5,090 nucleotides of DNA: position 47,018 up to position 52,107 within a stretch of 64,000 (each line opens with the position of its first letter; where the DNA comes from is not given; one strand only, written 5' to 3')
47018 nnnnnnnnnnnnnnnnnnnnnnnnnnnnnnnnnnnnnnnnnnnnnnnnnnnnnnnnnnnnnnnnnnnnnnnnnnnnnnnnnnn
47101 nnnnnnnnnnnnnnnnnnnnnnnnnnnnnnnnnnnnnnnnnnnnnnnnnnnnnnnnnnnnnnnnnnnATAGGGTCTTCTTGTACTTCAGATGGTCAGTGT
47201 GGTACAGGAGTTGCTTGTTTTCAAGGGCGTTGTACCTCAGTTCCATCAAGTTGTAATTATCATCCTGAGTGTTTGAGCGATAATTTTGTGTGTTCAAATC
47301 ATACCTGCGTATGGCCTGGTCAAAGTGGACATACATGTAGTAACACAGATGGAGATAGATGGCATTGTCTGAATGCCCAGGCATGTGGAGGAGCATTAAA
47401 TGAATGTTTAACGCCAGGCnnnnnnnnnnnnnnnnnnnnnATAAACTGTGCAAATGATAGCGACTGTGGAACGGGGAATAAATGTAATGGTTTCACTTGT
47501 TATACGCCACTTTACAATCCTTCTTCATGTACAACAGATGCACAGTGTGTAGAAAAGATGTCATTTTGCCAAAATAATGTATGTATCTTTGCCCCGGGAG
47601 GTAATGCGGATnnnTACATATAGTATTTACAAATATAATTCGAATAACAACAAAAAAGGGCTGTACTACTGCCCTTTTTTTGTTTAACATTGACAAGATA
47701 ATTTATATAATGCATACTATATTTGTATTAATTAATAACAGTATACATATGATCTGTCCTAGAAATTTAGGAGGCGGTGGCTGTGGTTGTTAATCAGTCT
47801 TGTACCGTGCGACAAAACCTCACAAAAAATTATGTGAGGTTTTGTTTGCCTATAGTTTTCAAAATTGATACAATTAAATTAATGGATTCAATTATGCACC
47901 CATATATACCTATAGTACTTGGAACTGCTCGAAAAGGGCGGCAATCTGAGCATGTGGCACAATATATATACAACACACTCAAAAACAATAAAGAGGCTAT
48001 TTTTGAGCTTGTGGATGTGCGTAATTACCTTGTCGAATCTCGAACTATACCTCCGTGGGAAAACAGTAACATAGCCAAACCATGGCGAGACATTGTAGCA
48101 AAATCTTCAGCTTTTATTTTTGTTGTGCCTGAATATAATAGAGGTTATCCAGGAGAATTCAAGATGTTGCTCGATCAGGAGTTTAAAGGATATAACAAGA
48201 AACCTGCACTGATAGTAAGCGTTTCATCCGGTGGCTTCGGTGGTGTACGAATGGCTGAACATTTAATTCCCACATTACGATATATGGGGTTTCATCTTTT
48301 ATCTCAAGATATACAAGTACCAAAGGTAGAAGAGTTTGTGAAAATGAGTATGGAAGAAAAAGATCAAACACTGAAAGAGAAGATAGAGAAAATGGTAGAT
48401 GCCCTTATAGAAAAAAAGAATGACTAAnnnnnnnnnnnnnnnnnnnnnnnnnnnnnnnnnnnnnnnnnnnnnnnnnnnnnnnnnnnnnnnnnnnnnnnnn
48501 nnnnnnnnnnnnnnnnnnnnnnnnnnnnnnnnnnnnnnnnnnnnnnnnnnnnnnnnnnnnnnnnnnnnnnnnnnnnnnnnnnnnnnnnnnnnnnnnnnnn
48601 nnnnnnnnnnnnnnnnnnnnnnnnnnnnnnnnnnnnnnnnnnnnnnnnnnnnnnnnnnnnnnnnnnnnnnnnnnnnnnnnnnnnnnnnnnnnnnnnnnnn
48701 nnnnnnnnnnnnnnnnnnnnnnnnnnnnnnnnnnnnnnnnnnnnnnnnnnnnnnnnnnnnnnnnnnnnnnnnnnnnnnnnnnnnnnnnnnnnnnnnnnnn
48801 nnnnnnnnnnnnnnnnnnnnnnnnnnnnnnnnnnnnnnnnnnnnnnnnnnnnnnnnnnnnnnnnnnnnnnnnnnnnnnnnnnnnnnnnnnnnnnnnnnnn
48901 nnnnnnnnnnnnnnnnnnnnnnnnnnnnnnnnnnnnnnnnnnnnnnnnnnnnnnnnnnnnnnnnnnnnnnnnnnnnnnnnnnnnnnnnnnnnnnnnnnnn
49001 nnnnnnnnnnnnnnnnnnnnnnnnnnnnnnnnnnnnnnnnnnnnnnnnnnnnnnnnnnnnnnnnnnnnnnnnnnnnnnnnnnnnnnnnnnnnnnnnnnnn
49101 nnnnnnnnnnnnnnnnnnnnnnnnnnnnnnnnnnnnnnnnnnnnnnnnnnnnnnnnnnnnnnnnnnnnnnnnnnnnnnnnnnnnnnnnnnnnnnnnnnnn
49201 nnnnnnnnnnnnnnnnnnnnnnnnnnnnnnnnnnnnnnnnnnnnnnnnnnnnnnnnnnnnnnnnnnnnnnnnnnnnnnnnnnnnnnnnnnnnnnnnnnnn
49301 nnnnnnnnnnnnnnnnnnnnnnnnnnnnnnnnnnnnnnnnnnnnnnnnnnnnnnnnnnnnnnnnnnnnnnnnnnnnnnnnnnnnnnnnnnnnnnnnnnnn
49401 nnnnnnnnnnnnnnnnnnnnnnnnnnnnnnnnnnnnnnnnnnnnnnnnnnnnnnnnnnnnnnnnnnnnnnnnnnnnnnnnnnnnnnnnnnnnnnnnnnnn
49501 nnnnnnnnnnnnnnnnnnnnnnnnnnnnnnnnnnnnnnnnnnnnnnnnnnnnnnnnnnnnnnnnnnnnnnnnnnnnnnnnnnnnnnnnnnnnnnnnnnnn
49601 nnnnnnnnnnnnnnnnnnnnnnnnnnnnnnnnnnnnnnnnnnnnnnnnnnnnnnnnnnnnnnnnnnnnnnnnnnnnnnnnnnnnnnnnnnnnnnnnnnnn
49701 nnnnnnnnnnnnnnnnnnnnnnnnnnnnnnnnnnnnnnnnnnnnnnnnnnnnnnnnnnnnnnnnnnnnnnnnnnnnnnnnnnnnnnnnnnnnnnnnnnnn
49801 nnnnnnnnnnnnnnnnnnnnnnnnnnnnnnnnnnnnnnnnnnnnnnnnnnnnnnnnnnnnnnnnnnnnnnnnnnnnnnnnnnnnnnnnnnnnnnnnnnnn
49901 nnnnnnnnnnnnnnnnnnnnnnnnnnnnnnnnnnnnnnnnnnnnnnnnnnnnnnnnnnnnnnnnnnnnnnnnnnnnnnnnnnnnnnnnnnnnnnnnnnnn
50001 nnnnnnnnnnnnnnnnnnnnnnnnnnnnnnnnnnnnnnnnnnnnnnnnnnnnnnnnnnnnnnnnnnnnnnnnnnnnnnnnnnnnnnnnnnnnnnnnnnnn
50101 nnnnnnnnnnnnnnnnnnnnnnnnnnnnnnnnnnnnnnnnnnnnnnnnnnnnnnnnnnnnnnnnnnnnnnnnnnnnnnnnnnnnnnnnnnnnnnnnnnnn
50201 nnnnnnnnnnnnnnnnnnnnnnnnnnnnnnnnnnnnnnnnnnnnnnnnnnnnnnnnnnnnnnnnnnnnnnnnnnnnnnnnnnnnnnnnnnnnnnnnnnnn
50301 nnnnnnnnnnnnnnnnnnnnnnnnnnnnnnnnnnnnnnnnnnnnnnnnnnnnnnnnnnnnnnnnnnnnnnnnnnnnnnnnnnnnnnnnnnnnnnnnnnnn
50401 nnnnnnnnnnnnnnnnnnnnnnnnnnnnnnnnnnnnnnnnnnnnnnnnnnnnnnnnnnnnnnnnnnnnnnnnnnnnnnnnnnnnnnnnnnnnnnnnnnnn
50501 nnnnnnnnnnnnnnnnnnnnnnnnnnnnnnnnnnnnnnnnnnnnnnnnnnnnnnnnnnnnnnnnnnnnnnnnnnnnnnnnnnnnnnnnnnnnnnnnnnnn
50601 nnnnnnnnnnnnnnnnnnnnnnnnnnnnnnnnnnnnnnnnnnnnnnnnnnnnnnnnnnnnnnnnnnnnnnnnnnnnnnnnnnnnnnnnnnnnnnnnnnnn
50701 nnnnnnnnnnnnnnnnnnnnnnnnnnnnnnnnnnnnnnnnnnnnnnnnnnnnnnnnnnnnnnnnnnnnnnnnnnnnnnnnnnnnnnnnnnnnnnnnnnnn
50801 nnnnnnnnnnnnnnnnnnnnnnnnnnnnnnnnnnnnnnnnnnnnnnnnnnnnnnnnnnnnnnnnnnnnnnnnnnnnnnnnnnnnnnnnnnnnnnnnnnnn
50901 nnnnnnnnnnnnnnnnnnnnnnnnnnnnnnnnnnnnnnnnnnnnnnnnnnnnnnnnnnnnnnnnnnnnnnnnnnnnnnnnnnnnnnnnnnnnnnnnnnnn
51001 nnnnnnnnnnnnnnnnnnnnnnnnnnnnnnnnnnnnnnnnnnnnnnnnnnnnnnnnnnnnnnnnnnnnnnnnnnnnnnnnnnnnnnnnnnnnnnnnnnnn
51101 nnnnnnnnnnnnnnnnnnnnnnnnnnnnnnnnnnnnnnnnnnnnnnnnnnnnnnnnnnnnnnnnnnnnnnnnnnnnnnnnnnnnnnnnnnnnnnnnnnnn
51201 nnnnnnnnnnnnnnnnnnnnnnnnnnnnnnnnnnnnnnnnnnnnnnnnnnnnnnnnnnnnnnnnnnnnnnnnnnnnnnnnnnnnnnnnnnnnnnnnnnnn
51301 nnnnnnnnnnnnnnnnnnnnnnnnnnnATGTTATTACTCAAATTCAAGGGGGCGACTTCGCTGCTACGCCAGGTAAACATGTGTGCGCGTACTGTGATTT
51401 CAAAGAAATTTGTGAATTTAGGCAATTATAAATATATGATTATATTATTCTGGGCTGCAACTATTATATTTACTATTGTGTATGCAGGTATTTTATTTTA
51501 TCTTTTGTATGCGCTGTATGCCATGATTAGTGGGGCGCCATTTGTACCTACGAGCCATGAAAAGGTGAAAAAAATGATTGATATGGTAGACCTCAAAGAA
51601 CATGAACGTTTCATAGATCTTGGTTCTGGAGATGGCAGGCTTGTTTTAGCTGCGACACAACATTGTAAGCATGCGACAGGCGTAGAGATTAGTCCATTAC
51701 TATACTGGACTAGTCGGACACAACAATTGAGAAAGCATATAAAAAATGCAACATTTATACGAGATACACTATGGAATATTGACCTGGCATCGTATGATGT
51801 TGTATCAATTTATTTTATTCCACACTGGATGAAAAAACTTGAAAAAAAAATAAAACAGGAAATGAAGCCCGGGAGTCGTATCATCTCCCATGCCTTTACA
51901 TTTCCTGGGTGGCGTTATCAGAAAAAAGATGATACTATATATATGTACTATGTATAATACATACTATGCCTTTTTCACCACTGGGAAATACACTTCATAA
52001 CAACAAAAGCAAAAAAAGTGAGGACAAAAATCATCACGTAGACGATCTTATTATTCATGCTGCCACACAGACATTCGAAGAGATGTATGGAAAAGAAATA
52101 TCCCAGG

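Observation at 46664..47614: Lipoprotein made of ~8 tandem 4-Cys modules (C-x4-[QED]C-x4-5-C-x3-C)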

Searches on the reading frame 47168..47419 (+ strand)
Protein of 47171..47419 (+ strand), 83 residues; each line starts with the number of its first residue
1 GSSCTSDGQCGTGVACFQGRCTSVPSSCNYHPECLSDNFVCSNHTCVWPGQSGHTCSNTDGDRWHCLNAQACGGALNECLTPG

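Call 30: search_protein_families(library=pfam, proteins=[window:47171-47419:+], max_evalue=10)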
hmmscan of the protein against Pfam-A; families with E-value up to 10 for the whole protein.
seq(83 aa): 5 families
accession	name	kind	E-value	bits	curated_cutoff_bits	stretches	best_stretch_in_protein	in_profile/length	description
PF23416.1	DUF7107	-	0.00011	22.9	24.6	2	2-22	27-47/48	Domain of unknown function (DUF7107)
PF08879.15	WRC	-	0.048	13.8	28.6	1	54-68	4-18/43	WRC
PF19232.4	DUF5885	-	0.058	13.3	33.2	1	3-80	33-103/265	Family of unknown function (DUF5885)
PF04706.18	Dickkopf_N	-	0.078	13.8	25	2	2-22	31-51/51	Dickkopf N-terminal cysteine-rich region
PF01683.23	EB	-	0.66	10.5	24.3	2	26-47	20-40/52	EB module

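Call 46: predict_structure(alignment_id=A2)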
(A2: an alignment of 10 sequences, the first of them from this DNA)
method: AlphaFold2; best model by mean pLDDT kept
length: 82 residues; sequences in the alignment: 10
mean_pLDDT: 82.8   pTM: 0.56
mean pLDDT of the five models: 82.8, 82.1, 79.1, 78.9, 77.8
residues with pLDDT >= 90: 7; 70-90: 69; 50-70: 4; < 50: 2
segments of 3 or more residues with pLDDT < 50: none
pLDDT, mean of each block of 10 residues (from residue 1): 75 82 85 81 82 81 86 89 91
secondary structure, 60 per line:
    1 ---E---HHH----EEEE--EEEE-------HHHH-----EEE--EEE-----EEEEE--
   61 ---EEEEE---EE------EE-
elements in order: E15-18 E21-24 H32-35 E41-43 E46-48 E54-58 E64-68

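Call 49: fold_search(model_id=the predicted structure, library=pdb)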
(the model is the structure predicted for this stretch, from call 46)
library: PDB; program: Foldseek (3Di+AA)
matches with E <= 10: 137; with E <= 0.001: 0
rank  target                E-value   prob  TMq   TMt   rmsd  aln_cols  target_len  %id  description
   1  5o57_MODEL_1_A        1.4e-01  0.69  0.30  0.27   7.0        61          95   26  Solution Structure of the N-terminal Region of Dkk4 (released 2018-06-13)
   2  3mzw_A                1.1e+00  0.14  0.31  0.06  11.5        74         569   11  HER2 extracelluar region with affinity matured 3-helix affibody ZHER2:342 (released 2010-07-28)
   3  8vqd_A                1.4e+00  0.20  0.33  0.07   6.6        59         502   15  HER2 S310F in complex with TL1 Fab (released 2024-10-09)
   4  6j71_A                1.6e+00  0.18  0.33  0.06   6.6        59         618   15  HuA21-scFv in complex with the extracellular domain(ECD) of HER2 (released 2019-02-27)
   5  5ubm_I                1.8e+00  0.16  0.30  0.22   8.3        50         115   24  Crystal structure of human C1s in complex with inhibitor gigastasin (released 2017-11-08)
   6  1n8y_C                2.2e+00  0.13  0.32  0.06   6.6        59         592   15  Crystal structure of the extracellular region of rat HER2 (released 2003-02-18)
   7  1s78_B                2.2e+00  0.08  0.29  0.06  11.0        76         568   10  Insights into ErbB signaling from the structure of the ErbB2-pertuzumab complex (released 2004-04-27)
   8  6bgt_C                2.3e+00  0.10  0.33  0.06  10.9        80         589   12  Structure of Trastuzumab Fab mutant in complex with Her2 extracellular domain (released 2018-10-31)
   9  9l1s_A                2.4e+00  0.08  0.29  0.06  11.1        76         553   10  Structure of the HER2 (S310F) - pertuzumab (T30S/D31A) complex (released 2025-01-01)
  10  5lzs_W                3.1e+00  0.08  0.22  0.18   4.6        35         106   31  Structure of the mammalian ribosomal elongation complex with aminoacyl-tRNA, eEF1A, and didemnin B (released 2016-11-30)
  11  7qvk_AAA              3.1e+00  0.06  0.27  0.06  11.2        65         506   11  NM-02 in complex with HER2-ECD (released 2023-02-01)
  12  5my6_A                3.3e+00  0.09  0.28  0.05   6.4        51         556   16  Crystal structure of a HER2-Nb complex (released 2017-08-09)
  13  1fjr_A                3.3e+00  0.02  0.17  0.08  11.1        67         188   10  CRYSTAL STRUCTURE OF THE ECTODOMAIN OF METHUSELAH (released 2001-04-04)
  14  8vvt_V                3.5e+00  0.08  0.22  0.19   4.3        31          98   35  Mammalian ribosomes bound to Anisomycin in the rotated conformation (released 2025-07-30)
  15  22tu_LW               3.5e+00  0.08  0.22  0.16   4.3        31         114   35  Human 80S ribosome in complex with DHX29 (released 2026-04-01)
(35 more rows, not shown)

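Call 59: find_related_loci(query=A2, collection=genome_contigs, flank=6000)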
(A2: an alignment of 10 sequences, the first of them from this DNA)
Query A2 (82 aa) in genome_contigs; peptide patterns used: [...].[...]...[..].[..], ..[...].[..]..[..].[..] (x = any residue, [..] = any of these).
91 stretches matched a pattern; 4 encode a relative of the query (tblastn E <= 1e-3); 4 distinct loci.
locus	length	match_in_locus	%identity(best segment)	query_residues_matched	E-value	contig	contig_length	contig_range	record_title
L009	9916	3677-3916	86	2-81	1e-45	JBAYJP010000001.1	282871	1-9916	MAG: Candidatus Magasanikiibacteriota bacterium isolate SO_2016_GW1_59 scaffold00055_OW334_2016, whole genome shotgun se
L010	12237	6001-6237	67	3-81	4e-36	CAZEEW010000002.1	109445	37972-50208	MAG TPA_asm: uncultured Gammaproteobacteria bacterium isolate SRP093185_co1_62 genome assembly, contig: NODE_36_length_1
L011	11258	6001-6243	59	1-81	3e-31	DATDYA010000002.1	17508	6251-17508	MAG TPA_asm: Patescibacteria group bacterium isolate SMAG_U8153 k141_1118456, whole genome shotgun sequence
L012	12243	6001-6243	44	1-81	2e-20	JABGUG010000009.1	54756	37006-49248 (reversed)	MAG: Candidatus Parcubacteria bacterium isolate SI034_bin149 k141_2362579, whole genome shotgun sequence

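Call 71: fold_search(model_id=the predicted structure, library=viral)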
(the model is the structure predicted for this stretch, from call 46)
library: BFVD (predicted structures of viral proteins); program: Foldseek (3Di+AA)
matches with E <= 10: 200; with E <= 0.001: 0
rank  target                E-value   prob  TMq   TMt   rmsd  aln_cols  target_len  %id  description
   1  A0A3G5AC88            7.4e-03  0.97  0.31  0.15  13.2        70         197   31  Uncharacterized protein [Hyperionvirus sp.]
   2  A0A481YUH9            2.5e-02  0.51  0.28  0.08  12.5       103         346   20  Galactose binding lectin domain protein [Marseillevirus LCMAC102]
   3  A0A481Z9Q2            2.7e-02  0.60  0.28  0.11  10.9        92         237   29  Transmembrane protein [Pithovirus LCPAC304]
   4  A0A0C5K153            5.3e-02  0.92  0.43  0.05   8.7       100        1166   18  (no name in the UniProt tables at hand)
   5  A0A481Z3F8            6.0e-02  0.91  0.43  0.12   9.9        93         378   17  Transmembrane protein [Pithovirus LCPAC103]
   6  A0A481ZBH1            6.8e-02  0.91  0.29  0.23   5.5        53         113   26  Transmembrane protein [Pithovirus LCPAC403]
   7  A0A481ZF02            6.8e-02  0.57  0.29  0.07   9.0        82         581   21  Transmembrane protein [Pithovirus LCPAC404]
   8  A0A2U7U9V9            7.7e-02  0.60  0.29  0.08  10.3        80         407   35  Uncharacterized protein [Pandoravirus quercus]
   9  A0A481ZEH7            1.0e-01  0.75  0.32  0.14   8.2        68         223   29  Transmembrane protein [Pithovirus LCPAC404]
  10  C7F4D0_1              1.2e-01  0.84  0.49  0.05   8.2        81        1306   27  (no name in the UniProt tables at hand)
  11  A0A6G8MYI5            1.3e-01  0.77  0.35  0.11   7.2        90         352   20  Uncharacterized protein [Cedratvirus kamchatka]
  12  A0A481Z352            1.3e-01  0.25  0.28  0.10  15.2        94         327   21  Transmembrane protein [Pithovirus LCPAC101]
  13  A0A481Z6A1            1.7e-01  0.41  0.30  0.08   9.9        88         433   28  Uncharacterized protein [Pithovirus LCPAC202]
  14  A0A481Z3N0            1.7e-01  0.35  0.30  0.09   9.6        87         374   23  Transmembrane protein [Pithovirus LCPAC102]
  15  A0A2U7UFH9            2.5e-01  0.30  0.30  0.09  10.1        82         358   27  FliL incomplete domain containing protein [Pandoravirus macleodensis]
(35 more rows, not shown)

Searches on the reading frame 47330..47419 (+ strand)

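Call 30: search_protein_families(library=pfam, proteins=[window:47330-47419:+], max_evalue=10)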
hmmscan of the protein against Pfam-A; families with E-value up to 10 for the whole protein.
seq(30 aa): 2 families
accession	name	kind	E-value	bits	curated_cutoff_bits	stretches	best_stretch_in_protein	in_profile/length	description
PF08879.15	WRC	-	0.0077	16.4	28.6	1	2-16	5-19/43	WRC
PF00569.23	ZZ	-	0.081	13.2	21.4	1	1-16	8-25/45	Zinc finger, ZZ type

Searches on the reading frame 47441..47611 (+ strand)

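Call 30: search_protein_families(library=pfam, proteins=[window:47441-47611:+], max_evalue=10)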
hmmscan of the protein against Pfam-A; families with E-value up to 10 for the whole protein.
seq(57 aa): 4 families
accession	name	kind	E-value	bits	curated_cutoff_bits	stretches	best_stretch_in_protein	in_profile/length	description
PF23416.1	DUF7107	-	0.00037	21.2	24.6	2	2-21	28-47/48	Domain of unknown function (DUF7107)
PF01683.23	EB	-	0.0012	19.3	24.3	1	19-49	11-40/52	EB module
PF04706.18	Dickkopf_N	-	0.0048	17.6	25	1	2-49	1-51/51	Dickkopf N-terminal cysteine-rich region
PF00095.26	WAP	-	0.041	14.6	20.8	2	28-46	15-33/41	WAP-type (Whey Acidic Protein) 'four-disulfide core'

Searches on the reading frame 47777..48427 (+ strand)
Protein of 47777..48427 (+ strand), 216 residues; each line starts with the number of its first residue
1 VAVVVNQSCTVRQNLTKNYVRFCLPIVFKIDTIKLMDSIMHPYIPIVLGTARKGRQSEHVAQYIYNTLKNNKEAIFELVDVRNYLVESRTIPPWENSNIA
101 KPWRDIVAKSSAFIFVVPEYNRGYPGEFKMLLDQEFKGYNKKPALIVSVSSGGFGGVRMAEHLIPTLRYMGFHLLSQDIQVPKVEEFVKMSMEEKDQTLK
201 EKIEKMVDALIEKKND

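Call 51: search_protein_families(library=pfam, proteins=[window:47777-48427:+], max_evalue=0.001)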
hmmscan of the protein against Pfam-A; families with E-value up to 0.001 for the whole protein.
window:47777-48427:+ (216 aa): 1 family
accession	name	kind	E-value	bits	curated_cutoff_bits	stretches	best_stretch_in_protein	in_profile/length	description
PF03358.20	FMN_red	-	7.6e-25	87.7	24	1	46-177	5-142/152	NADPH-dependent FMN reductase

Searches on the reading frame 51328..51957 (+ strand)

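Call 60: search_protein_families(library=pfam, proteins=[window:51328-51957:+], max_evalue=0.001)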
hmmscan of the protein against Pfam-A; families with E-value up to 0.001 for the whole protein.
window:51328-51957:+ (209 aa): 5 families
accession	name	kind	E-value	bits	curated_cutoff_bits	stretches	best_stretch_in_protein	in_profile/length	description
PF08123.19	DOT1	-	2e-10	41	23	1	74-125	25-78/205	Histone methylation protein DOT1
PF08242.18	Methyltransf_12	-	7e-06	27.1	30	1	96-175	1-85/98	Methyltransferase domain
PF13649.12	Methyltransf_25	-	1.2e-05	26.3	27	1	96-175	2-89/97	Methyltransferase domain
PF08241.18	Methyltransf_11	-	7.8e-05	23.7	21.2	1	97-182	2-90/95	Methyltransferase domain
PF13847.12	Methyltransf_31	-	0.00014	22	27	1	90-188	2-110/145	Methyltransferase domain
